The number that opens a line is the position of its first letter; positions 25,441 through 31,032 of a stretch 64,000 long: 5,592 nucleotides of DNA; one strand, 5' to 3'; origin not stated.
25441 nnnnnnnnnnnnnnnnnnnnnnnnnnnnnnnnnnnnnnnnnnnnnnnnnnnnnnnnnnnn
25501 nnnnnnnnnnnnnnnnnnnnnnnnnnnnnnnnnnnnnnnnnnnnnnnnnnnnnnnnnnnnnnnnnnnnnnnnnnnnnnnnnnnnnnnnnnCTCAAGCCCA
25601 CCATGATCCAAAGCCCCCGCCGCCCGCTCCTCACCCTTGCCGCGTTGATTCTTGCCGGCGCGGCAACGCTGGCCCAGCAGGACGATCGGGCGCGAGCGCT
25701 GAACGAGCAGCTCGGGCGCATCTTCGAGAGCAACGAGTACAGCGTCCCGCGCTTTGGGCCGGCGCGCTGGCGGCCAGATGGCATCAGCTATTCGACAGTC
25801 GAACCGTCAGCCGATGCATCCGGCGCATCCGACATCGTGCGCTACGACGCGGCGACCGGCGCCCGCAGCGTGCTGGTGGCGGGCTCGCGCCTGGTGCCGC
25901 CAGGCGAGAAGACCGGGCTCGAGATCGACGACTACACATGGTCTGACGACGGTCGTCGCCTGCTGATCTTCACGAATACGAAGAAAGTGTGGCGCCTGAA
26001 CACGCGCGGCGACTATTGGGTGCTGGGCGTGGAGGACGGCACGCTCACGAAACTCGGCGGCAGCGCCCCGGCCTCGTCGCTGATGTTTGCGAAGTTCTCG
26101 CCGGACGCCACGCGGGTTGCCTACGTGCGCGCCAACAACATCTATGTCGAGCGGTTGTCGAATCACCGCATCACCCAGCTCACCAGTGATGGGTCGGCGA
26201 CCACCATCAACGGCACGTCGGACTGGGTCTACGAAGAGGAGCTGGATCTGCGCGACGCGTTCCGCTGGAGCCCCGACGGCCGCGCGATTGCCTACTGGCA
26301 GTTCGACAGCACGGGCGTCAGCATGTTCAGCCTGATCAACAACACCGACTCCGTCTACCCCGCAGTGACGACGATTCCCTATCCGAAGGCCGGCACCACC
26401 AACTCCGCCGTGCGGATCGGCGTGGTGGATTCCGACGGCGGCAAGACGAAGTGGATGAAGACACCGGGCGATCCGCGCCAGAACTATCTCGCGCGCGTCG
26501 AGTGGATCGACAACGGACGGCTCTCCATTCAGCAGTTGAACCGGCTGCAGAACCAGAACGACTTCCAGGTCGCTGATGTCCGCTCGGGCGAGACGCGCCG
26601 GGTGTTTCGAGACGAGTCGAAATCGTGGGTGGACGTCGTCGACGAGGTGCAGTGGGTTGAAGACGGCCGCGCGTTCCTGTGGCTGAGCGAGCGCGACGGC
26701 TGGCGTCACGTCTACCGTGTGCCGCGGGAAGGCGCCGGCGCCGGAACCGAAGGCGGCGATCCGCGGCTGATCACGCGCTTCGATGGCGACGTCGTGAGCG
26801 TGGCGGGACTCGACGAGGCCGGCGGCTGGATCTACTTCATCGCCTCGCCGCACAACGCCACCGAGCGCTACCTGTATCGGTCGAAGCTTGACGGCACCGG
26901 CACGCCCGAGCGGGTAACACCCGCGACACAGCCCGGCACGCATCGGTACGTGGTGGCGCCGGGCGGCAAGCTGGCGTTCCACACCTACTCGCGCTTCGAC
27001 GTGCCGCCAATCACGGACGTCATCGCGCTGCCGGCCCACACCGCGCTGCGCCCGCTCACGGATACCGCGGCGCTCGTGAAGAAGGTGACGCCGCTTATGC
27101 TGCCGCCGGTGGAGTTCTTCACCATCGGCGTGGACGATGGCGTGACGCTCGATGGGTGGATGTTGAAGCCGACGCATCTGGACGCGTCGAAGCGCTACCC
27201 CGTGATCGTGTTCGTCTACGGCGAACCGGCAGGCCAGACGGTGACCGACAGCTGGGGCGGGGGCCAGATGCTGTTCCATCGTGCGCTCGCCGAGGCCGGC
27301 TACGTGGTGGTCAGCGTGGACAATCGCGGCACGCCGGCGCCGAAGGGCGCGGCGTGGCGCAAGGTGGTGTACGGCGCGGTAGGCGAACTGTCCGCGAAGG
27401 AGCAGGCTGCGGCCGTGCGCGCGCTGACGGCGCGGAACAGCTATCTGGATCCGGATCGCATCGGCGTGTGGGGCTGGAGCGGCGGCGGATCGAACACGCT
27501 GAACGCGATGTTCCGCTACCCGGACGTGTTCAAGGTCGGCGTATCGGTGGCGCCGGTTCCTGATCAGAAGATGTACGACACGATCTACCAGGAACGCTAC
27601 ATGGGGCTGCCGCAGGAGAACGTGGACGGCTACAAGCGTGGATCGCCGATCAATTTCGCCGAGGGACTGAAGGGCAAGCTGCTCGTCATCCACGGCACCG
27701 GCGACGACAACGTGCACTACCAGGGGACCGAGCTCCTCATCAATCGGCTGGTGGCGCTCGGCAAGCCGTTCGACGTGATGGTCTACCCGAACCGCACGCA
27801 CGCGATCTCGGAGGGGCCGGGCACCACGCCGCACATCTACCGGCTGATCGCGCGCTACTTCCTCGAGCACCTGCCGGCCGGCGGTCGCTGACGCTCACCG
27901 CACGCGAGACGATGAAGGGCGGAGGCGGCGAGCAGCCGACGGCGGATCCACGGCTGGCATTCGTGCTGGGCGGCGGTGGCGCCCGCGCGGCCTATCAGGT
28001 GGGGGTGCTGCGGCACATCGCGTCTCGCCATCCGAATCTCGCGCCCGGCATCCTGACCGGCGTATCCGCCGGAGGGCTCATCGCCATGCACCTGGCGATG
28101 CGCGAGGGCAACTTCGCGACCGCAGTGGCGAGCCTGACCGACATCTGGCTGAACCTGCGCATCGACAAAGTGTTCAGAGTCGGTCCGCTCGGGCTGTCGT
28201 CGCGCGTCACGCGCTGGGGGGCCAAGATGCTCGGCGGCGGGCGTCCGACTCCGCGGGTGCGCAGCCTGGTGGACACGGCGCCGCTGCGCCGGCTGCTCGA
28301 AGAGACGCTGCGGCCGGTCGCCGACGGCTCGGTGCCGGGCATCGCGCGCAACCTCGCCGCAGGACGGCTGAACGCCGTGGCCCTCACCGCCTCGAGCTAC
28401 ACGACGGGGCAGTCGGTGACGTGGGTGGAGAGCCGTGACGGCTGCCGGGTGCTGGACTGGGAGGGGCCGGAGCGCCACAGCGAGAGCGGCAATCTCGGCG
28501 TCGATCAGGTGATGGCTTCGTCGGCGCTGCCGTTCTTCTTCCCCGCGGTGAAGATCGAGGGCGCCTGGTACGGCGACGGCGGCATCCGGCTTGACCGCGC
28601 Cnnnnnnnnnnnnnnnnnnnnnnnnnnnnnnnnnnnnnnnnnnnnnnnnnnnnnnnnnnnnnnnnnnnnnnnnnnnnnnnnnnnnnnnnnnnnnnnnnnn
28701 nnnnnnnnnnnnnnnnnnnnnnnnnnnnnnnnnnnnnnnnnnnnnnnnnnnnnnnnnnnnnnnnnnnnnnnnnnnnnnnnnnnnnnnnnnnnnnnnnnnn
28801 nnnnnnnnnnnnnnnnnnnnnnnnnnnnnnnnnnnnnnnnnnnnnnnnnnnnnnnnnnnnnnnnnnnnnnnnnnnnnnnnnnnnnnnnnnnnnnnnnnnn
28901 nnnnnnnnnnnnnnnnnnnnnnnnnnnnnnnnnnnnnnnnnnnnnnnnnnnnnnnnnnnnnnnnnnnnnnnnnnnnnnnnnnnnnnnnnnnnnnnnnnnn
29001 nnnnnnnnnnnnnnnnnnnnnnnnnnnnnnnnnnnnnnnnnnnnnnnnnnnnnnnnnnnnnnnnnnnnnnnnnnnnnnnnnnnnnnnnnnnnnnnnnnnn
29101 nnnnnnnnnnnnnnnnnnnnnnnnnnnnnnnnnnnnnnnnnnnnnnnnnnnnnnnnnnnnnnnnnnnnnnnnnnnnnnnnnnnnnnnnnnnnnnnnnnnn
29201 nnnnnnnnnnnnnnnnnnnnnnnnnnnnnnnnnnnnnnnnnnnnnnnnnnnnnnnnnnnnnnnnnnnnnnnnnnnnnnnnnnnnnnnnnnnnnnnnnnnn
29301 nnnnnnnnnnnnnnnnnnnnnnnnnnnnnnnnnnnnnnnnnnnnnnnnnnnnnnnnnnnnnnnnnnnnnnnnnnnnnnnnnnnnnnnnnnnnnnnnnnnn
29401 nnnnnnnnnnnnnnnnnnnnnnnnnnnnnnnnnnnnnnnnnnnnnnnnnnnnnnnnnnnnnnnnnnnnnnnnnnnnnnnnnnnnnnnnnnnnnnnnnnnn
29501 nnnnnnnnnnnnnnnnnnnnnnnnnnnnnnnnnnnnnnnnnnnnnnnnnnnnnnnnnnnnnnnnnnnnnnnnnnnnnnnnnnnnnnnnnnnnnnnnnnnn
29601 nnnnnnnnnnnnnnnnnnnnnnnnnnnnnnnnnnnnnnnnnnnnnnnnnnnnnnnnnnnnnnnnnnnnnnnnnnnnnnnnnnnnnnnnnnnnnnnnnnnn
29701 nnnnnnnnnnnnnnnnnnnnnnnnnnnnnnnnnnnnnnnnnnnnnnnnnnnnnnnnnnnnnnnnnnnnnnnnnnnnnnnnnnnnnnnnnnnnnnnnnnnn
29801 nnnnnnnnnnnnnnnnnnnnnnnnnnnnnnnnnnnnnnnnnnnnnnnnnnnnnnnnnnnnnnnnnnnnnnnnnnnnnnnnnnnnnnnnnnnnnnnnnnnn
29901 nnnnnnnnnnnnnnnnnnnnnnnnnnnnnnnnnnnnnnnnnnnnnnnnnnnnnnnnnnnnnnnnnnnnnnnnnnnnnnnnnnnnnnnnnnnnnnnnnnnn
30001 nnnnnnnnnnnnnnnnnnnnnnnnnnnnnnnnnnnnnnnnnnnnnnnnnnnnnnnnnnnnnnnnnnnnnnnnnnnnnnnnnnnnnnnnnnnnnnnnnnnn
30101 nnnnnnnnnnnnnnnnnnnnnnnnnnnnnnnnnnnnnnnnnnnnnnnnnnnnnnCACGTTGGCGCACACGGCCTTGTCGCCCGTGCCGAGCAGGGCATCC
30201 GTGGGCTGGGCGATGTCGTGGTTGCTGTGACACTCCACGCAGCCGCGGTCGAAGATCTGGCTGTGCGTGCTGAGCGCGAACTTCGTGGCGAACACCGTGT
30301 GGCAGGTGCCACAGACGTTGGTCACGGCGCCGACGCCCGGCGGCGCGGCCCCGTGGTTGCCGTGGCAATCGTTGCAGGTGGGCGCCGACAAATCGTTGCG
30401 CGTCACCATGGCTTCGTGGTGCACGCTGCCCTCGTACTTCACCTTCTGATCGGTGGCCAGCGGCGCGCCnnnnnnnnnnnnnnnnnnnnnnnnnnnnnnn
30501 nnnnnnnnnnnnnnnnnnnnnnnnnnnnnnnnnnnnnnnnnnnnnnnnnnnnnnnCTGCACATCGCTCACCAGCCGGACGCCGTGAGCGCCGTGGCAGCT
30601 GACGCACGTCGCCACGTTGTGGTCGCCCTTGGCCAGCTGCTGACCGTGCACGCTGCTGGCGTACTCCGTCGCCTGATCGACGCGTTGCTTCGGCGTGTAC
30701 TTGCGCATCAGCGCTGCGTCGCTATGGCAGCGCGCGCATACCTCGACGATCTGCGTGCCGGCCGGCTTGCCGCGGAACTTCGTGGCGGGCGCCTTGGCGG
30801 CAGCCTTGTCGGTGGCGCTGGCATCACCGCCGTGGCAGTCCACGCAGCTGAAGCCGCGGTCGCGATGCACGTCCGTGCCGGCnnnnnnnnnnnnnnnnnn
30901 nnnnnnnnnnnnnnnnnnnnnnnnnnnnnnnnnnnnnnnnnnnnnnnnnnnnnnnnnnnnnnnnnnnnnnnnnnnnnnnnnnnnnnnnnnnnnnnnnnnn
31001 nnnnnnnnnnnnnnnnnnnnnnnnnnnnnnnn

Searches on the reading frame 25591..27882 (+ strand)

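Call 25: search_protein_families(library=pfam, proteins=[window:25591-27882:+], max_evalue=0.001)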
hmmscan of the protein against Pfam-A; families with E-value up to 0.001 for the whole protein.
window:25591-27882:+ (764 aa): 7 families
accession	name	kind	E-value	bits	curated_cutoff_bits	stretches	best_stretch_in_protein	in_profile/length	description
PF00930.27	DPPIV_N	-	3.8e-96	322.3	22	1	118-473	1-354/354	Dipeptidyl peptidase IV (DPP IV) N-terminal region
PF00326.27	Peptidase_S9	-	4.9e-45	154.1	22.6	1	566-761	10-210/213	Prolyl oligopeptidase family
PF20434.5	BD-FAE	-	8.1e-08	32.5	26.8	0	667-720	161-215/215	BD-FAE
PF01738.24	DLH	-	1.5e-05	25.1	21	1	553-738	21-187/217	Dienelactone hydrolase family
PF00561.26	Abhydrolase_1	-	0.00017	21.8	25.8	1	537-664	1-111/245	alpha/beta hydrolase fold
PF12146.15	Hydrolase_4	-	0.00035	20.4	27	0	563-660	24-114/239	Serine aminopeptidase, S33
PF02129.25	Peptidase_S15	-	0.00042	20.5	23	0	516-669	1-141/262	X-Pro dipeptidyl-peptidase (S15 family)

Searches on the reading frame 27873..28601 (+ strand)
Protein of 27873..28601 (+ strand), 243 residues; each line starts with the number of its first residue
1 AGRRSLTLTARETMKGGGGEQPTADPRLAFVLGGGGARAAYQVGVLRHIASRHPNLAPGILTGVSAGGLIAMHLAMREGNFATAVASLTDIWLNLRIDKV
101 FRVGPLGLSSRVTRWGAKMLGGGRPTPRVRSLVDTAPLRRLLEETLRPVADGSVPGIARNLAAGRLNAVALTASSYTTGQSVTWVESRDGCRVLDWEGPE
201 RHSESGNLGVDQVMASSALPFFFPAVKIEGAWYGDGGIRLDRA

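Call 25: search_protein_families(library=pfam, proteins=[window:27873-28601:+], max_evalue=0.001)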
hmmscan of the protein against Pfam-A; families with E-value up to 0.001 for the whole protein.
window:27873-28601:+ (243 aa): 1 family
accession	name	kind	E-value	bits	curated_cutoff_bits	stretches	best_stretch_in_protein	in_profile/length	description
PF01734.28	Patatin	-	2.3e-22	80.6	27.7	1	31-239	2-182/191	Patatin-like phospholipase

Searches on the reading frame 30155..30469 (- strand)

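Call 20: search_protein_families(library=pfam, proteins=[window:30155-30469:-], max_evalue=0.001)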
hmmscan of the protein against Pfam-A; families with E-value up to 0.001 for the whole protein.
window:30155-30469:- (105 aa): 4 families
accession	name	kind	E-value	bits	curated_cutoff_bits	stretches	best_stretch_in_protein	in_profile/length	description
PF09699.15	Paired_CXXCH_1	-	3.7e-07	30.2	20.6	0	31-59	8-38/41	Doubled CXXCH motif (Paired_CXXCH_1)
PF02085.21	Cytochrom_CIII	-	2.3e-05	25.1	22.9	1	5-90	16-91/101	Class III cytochrome C family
PF14537.11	Cytochrom_c3_2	-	0.00025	21.9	25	0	18-58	46-79/79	Cytochrome c3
PF14522.11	Cytochrome_C7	-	0.0003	21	24.8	0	15-58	32-67/67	Cytochrome c7 and related cytochrome c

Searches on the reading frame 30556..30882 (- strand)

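Call 20: search_protein_families(library=pfam, proteins=[window:30556-30882:-], max_evalue=0.001)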
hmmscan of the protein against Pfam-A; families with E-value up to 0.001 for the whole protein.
window:30556-30882:- (109 aa): 5 families
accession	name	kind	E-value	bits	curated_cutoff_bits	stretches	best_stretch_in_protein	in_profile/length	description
PF14537.11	Cytochrom_c3_2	-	1.5e-06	29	25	1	5-100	1-67/79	Cytochrome c3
PF22113.1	Mtrc-MtrF_II-IV_dom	-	2.8e-06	27.4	30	1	12-101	83-167/176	Outer membrane cytochrome MtrC/MtrF-like, domains II/IV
PF14522.11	Cytochrome_C7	-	2.3e-05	24.6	24.8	0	4-97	6-66/67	Cytochrome c7 and related cytochrome c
PF09699.15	Paired_CXXCH_1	-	6.1e-05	23.1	20.6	0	12-56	8-39/41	Doubled CXXCH motif (Paired_CXXCH_1)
PF22678.1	Cytochrom_c_NrfB-like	-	0.00026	21.9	27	0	13-100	1-68/89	Cytochrome c-type protein NrfB-like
